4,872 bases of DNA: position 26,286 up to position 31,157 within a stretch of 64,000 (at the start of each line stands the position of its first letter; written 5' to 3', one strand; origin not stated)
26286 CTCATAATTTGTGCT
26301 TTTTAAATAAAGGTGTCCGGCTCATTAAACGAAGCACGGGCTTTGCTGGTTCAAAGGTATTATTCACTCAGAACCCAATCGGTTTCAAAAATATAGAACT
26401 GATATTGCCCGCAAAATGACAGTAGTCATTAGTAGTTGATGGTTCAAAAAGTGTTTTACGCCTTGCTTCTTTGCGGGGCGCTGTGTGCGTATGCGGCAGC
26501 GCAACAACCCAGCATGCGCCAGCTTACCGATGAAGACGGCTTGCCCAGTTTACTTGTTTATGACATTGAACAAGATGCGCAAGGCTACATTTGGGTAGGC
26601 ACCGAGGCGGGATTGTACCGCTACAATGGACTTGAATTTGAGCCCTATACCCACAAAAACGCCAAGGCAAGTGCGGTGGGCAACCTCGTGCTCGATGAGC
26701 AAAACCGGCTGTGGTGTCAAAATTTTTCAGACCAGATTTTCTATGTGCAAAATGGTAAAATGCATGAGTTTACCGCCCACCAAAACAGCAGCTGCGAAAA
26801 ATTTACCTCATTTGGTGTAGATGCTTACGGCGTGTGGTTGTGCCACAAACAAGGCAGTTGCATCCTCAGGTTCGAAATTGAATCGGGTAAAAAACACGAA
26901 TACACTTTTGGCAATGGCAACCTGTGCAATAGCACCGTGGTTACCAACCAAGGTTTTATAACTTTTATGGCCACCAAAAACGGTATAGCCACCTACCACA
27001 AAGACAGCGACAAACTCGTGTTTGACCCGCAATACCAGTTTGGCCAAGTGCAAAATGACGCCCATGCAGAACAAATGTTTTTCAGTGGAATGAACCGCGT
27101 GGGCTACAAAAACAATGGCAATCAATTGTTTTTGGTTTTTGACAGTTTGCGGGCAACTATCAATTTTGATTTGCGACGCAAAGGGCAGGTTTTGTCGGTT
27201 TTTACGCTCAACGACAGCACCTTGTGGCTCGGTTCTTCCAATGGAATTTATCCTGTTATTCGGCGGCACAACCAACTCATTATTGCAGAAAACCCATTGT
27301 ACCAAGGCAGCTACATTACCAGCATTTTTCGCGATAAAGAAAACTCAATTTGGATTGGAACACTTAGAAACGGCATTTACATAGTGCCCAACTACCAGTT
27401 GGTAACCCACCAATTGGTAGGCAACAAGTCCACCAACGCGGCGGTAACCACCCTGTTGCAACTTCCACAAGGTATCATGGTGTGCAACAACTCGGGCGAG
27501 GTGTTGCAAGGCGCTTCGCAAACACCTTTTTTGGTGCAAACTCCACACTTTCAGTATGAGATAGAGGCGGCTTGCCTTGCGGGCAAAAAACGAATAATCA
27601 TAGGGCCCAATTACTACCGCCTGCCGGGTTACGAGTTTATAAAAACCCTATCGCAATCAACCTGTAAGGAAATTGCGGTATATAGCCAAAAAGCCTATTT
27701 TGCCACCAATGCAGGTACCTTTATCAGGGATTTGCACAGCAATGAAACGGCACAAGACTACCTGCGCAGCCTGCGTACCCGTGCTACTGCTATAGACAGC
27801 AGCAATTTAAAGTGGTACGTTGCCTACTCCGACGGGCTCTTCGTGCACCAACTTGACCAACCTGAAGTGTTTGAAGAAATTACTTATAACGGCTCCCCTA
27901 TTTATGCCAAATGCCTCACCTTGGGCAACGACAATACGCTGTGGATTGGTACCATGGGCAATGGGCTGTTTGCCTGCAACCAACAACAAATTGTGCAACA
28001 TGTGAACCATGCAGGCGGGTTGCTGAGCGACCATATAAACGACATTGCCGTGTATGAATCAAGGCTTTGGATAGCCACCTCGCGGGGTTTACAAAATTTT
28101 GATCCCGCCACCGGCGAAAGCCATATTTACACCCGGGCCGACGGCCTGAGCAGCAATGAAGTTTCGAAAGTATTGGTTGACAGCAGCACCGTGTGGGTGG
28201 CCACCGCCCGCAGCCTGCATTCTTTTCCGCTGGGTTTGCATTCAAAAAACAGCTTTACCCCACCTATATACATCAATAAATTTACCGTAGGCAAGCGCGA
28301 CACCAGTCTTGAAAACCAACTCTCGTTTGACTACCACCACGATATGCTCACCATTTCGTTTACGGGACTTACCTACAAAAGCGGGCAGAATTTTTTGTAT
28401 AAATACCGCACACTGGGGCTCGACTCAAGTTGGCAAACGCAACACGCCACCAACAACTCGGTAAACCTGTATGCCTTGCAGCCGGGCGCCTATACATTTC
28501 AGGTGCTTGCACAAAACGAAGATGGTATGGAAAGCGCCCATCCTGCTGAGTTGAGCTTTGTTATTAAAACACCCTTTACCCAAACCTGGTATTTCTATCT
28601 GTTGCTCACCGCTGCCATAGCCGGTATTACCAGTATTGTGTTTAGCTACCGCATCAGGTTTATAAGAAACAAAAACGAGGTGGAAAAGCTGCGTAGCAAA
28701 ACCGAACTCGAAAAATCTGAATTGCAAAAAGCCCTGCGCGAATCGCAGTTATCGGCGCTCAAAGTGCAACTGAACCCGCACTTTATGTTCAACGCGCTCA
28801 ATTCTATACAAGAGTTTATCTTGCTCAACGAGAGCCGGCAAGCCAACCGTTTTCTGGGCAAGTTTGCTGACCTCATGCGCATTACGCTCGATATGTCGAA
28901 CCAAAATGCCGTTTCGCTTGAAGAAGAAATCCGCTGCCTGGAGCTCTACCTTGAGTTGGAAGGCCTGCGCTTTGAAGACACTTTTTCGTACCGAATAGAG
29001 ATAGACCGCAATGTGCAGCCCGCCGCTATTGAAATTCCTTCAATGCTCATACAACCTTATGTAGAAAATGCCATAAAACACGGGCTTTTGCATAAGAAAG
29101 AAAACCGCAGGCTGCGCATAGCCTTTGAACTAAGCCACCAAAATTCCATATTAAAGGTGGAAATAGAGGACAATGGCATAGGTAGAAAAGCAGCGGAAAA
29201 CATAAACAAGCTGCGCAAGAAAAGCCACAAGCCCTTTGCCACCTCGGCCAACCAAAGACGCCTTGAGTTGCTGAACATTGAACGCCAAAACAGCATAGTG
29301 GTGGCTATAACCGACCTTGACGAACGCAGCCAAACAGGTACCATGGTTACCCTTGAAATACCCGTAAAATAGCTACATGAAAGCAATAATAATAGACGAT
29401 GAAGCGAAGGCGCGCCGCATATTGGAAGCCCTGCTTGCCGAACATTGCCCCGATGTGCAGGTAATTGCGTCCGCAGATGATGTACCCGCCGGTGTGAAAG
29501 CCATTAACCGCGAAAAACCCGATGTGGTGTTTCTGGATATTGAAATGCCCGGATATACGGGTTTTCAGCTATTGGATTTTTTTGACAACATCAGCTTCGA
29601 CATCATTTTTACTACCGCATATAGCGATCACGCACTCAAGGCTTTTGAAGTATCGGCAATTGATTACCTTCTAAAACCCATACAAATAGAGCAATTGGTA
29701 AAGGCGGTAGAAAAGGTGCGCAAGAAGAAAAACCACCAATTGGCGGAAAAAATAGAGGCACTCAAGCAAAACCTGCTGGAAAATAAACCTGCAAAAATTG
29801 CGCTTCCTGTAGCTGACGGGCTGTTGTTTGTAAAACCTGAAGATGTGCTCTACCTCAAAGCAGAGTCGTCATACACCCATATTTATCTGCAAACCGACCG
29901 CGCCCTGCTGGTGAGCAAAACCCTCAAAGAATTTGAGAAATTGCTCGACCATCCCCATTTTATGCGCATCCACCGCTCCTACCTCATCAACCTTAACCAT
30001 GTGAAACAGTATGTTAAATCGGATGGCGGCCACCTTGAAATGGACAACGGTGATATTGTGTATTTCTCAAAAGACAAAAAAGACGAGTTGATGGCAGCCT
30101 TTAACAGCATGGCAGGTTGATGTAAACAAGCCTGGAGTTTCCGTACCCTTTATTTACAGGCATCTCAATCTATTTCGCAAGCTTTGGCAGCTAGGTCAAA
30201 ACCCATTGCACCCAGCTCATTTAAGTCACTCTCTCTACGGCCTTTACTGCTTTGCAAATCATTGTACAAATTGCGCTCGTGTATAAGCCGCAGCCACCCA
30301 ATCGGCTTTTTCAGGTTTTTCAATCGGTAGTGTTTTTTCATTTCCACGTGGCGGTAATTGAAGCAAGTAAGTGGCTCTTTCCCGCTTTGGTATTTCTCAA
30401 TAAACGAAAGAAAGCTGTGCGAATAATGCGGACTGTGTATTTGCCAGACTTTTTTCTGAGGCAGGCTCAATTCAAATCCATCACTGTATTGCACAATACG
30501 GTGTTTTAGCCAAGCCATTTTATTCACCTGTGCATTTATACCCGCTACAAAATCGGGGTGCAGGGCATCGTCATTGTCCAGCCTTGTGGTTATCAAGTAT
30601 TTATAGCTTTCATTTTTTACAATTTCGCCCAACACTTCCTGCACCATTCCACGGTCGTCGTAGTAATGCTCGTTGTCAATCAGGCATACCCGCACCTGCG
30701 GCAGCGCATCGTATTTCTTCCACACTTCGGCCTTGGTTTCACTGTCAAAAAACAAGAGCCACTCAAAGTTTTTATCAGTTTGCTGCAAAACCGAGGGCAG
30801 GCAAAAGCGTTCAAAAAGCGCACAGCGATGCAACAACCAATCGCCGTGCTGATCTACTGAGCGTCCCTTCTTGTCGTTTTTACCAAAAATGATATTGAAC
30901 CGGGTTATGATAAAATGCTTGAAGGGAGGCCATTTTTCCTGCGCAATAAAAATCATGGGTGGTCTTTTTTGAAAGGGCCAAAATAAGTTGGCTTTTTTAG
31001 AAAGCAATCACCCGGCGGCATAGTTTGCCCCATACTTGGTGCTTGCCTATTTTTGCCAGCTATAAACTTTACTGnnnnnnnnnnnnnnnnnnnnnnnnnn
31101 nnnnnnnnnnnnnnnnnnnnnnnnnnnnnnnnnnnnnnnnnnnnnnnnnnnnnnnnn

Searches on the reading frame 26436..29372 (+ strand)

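Call 87: search_protein_families(library=pfam, proteins=[window:26436-29372:+], max_evalue=0.00001)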
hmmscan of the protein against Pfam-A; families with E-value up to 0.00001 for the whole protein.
window:26436-29372:+ (978 aa): 4 families
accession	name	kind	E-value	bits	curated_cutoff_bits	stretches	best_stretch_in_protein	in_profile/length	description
PF06580.19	His_kinase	-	8.8e-23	80.8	25.2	1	771-850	2-81/81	Histidine kinase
PF07494.17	Reg_prop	-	2.9e-19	67.1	20.4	0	35-57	1-23/24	Two component regulator propeller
PF07495.19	Y_Y_Y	-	4.3e-11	43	26.6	1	647-711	2-65/65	Y_Y_Y domain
PF21544.3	PorZ_N_b_propeller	-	6.4e-06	27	27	0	395-473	66-143/154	TSS9, PorZ, N-terminal beta-propeller domain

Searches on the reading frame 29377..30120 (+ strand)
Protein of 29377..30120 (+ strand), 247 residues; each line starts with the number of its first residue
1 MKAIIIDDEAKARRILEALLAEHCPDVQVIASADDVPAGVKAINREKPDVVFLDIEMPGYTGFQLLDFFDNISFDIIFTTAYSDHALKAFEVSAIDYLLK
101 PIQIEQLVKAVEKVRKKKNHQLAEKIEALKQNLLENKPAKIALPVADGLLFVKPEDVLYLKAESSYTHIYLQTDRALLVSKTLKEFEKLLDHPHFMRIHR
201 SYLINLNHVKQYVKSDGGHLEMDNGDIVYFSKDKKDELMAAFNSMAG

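Call 87: search_protein_families(library=pfam, proteins=[window:29377-30120:+], max_evalue=0.00001)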
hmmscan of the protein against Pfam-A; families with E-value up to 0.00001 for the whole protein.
window:29377-30120:+ (247 aa): 2 families
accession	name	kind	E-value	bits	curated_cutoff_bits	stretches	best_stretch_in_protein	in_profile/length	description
PF04397.21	LytTR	-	6.2e-22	78.1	22.6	1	148-242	2-97/98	LytTr DNA-binding domain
PF00072.30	Response_reg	-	9.9e-21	74.4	30.2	1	4-112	2-111/111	Response regulator receiver domain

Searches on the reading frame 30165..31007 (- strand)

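Call 87: search_protein_families(library=pfam, proteins=[window:30165-31007:-], max_evalue=0.00001)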
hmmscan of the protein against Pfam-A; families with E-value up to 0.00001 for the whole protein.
window:30165-31007:- (280 aa): 1 family
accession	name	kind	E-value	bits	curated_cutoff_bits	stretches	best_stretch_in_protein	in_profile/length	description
PF11316.14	Rhamno_transf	-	4.2e-25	89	23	1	55-246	33-226/235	Putative rhamnosyl transferase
